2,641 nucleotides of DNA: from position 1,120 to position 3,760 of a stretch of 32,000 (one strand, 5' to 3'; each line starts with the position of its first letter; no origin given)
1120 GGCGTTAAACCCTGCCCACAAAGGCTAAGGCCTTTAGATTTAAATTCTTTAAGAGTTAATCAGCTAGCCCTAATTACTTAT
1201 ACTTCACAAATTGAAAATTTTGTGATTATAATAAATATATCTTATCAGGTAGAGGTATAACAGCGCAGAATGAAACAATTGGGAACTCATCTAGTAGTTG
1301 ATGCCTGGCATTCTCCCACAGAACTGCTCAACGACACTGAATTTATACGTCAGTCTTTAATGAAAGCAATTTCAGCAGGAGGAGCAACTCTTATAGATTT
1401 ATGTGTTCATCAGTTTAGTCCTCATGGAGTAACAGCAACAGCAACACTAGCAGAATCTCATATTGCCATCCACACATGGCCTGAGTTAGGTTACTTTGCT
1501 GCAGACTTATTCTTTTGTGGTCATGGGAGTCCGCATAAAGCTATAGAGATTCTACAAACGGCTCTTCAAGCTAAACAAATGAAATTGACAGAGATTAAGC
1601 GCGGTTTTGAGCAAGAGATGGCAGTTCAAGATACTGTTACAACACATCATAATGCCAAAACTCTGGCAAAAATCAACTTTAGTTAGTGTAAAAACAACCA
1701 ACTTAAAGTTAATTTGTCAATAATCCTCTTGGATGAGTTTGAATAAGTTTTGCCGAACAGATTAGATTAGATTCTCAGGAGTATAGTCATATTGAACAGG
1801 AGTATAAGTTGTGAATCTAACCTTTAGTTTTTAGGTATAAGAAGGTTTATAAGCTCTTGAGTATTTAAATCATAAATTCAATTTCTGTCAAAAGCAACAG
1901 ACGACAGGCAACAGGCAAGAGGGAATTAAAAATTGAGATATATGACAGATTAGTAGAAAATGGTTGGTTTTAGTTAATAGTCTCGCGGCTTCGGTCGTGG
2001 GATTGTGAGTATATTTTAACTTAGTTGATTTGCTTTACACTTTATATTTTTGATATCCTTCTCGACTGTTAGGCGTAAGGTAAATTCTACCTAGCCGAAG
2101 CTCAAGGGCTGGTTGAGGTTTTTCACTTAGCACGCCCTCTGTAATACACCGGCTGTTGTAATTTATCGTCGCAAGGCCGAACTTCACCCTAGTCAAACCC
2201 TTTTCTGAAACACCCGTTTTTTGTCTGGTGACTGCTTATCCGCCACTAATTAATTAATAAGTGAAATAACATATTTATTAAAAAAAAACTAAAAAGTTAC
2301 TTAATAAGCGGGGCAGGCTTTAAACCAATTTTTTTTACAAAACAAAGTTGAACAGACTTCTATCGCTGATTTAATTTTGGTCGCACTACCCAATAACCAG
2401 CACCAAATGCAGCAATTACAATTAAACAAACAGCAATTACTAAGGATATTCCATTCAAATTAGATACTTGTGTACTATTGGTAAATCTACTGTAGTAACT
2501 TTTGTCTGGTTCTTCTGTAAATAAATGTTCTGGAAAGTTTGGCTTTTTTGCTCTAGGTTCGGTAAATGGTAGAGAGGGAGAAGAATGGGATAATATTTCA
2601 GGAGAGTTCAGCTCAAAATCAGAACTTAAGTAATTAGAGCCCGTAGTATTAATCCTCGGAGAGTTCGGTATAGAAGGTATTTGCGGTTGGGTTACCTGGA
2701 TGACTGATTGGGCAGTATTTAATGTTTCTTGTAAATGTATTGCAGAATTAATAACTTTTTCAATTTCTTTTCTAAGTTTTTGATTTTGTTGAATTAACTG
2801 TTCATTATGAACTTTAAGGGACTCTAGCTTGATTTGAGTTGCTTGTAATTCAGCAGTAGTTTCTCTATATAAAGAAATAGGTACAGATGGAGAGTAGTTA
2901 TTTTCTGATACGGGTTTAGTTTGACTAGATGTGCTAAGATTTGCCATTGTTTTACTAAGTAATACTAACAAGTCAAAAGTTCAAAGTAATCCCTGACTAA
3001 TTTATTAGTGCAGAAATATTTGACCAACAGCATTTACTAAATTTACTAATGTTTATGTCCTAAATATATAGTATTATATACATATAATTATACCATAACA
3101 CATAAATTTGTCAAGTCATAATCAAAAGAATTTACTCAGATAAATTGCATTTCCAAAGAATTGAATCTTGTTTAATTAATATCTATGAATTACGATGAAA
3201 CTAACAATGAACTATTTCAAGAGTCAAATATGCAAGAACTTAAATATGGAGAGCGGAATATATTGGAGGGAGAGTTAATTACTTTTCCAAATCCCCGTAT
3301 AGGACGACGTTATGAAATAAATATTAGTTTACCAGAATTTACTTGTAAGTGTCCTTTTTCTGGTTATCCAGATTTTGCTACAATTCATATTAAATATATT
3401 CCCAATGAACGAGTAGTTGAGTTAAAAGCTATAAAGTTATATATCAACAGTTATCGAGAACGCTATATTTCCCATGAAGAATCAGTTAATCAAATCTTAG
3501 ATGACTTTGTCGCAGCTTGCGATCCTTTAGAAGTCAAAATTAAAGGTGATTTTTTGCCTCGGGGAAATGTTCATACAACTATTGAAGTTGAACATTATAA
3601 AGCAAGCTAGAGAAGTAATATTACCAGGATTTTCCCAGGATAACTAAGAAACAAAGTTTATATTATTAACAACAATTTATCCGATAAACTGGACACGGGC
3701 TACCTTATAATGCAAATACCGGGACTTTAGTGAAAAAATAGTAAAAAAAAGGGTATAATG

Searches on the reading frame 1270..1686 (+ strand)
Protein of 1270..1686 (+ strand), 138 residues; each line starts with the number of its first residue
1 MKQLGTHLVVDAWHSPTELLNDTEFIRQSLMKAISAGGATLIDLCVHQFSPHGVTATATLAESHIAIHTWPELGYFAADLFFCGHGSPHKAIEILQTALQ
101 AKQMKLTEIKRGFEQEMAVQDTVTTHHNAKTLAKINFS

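Call 74: search_protein_families(library=pfam, proteins=[window:1270-1686:+], max_evalue=0.001)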
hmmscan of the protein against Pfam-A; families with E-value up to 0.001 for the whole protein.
window:1270-1686:+ (138 aa): 1 family
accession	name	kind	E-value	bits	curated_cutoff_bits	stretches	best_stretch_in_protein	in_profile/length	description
PF02675.21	AdoMet_dc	-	5.4e-37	126.8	25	1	7-112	1-107/107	S-adenosylmethionine decarboxylase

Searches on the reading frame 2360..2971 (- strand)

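Call 74: search_protein_families(library=pfam, proteins=[window:2360-2971:-], max_evalue=0.001)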
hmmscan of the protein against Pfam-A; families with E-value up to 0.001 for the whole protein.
window:2360-2971:- (203 aa): 1 family
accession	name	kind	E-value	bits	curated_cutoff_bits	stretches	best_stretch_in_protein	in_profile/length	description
PF25450.1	Rab11-FIP3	-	5.9e-05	23.8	31.9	1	34-91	48-105/125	Rab11-FIP3-like domain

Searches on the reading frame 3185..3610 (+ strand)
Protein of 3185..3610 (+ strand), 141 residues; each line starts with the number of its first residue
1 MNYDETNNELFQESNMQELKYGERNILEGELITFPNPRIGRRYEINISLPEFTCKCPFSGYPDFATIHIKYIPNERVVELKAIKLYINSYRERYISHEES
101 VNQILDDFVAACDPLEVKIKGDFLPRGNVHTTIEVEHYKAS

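Call 74: search_protein_families(library=pfam, proteins=[window:3185-3610:+], max_evalue=0.001)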
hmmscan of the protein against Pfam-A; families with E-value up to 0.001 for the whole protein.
window:3185-3610:+ (141 aa): 3 families
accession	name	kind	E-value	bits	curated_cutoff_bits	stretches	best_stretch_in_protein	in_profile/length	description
PF14489.11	QueF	-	2.1e-34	118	27.3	1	62-139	1-78/81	QueF-like protein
PF14819.11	QueF_N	-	2.6e-05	25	25.6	1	61-119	50-109/111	Nitrile reductase, 7-cyano-7-deazaguanine-reductase N-term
PF01227.27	GTP_cyclohydroI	-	0.00025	21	27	1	61-119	76-134/179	GTP cyclohydrolase I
